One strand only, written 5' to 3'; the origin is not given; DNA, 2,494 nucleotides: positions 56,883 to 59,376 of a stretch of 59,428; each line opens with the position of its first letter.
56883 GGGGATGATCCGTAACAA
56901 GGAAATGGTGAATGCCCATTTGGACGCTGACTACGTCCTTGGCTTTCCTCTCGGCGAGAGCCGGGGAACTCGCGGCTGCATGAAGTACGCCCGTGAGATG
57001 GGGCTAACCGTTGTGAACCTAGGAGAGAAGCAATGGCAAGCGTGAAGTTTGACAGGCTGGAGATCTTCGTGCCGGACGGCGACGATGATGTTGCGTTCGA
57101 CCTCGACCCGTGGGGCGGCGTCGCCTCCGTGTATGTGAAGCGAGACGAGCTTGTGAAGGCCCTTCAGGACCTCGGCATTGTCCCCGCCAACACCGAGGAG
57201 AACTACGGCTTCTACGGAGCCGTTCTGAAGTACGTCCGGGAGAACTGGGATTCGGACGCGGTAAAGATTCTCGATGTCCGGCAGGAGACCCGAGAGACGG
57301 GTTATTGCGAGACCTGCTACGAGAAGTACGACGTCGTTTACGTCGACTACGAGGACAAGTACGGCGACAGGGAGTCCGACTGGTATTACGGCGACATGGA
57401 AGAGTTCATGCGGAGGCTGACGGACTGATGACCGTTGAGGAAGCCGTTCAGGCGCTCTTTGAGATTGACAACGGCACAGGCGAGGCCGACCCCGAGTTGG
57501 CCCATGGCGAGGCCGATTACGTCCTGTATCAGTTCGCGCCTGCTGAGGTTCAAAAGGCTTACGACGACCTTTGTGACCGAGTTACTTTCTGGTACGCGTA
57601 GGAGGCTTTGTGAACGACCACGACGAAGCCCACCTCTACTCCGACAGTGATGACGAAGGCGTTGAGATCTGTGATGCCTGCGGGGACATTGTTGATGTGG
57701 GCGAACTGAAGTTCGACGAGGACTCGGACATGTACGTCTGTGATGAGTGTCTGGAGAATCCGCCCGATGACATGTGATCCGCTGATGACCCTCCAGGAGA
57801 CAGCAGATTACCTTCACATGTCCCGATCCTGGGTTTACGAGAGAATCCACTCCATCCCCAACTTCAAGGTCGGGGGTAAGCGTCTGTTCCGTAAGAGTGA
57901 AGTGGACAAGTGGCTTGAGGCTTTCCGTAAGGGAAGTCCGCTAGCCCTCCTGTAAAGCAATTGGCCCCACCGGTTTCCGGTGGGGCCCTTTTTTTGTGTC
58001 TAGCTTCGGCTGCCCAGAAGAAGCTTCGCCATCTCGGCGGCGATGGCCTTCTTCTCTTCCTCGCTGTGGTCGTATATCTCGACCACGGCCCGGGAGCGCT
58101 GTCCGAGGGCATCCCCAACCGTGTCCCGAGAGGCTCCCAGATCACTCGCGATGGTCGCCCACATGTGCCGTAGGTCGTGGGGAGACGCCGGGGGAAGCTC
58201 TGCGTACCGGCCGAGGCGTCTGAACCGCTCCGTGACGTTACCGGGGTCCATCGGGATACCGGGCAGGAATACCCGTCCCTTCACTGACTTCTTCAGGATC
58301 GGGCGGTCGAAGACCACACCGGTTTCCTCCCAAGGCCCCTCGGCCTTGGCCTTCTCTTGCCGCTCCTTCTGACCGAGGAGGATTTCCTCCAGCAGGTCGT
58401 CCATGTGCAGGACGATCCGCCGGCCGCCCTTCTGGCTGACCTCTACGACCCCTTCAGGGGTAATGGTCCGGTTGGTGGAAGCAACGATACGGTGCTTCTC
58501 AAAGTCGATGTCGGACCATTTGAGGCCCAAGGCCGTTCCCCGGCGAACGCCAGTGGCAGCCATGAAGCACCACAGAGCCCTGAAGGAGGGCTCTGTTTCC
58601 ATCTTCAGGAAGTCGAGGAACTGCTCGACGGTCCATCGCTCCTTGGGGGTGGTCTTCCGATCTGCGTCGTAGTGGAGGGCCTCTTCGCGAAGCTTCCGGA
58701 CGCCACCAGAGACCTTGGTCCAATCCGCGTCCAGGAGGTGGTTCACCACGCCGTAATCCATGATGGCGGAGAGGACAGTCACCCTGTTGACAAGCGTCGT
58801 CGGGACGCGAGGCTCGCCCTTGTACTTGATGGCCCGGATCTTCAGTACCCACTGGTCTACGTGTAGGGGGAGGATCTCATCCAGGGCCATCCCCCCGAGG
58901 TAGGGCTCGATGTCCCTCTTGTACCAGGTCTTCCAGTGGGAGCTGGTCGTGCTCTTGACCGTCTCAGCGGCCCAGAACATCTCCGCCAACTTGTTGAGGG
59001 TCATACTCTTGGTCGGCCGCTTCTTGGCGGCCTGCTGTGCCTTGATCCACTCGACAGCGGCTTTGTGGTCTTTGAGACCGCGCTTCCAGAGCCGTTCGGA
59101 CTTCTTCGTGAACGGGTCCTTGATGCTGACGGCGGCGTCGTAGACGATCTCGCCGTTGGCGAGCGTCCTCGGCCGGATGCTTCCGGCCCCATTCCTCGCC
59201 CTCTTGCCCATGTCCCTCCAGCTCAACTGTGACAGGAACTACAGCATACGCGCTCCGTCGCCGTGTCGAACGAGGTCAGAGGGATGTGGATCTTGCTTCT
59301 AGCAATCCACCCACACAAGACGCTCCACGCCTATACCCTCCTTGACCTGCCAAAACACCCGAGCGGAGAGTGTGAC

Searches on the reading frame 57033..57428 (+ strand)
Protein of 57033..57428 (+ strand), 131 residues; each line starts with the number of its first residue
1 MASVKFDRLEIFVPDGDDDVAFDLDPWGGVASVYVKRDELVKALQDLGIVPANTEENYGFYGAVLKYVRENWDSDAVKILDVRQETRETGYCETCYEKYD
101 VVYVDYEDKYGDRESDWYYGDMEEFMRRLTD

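Call 9: search_protein_families(library=pfam, proteins=[window:57033-57428:+], max_evalue=0.01)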
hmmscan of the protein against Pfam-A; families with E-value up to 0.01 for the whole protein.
window:57033-57428:+ (131 aa): 0 families

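Call 10: search_protein_families(library=phrogs, proteins=[window:57033-57428:+], max_evalue=0.01)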
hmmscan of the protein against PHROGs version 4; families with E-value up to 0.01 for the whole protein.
window:57033-57428:+ (131 aa): 1 family
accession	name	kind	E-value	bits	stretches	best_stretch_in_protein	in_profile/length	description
phrog_5993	-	unknown function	1.1e-12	48.9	1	60-129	9-78/84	-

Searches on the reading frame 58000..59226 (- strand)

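Call 9: search_protein_families(library=pfam, proteins=[window:58000-59226:-], max_evalue=0.01)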
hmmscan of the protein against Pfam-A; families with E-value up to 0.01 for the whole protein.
window:58000-59226:- (408 aa): 3 families
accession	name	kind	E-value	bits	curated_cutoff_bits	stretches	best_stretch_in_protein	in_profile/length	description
PF00589.27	Phage_integrase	-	3.1e-17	63.3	27.1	1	200-391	8-171/172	Phage integrase family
PF22022.2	Phage_int_M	-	0.00013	22.6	27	1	80-169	4-89/96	Phage integrase central domain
PF14659.12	Phage_int_SAM_3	-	0.00014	22.5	22.6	1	76-128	1-55/58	Phage integrase, N-terminal SAM-like domain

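Call 10: search_protein_families(library=phrogs, proteins=[window:58000-59226:-], max_evalue=0.01)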
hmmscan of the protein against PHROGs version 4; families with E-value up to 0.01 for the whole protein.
window:58000-59226:- (408 aa): 3 families
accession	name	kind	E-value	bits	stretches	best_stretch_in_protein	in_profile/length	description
phrog_1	-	integration and excision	4.7e-48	165.8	1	25-406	120-454/611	integrase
phrog_216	-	integration and excision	1.3e-23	84.6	1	192-401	53-237/301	integrase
phrog_23783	-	integration and excision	5.1e-06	27.6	1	39-163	24-148/162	integrase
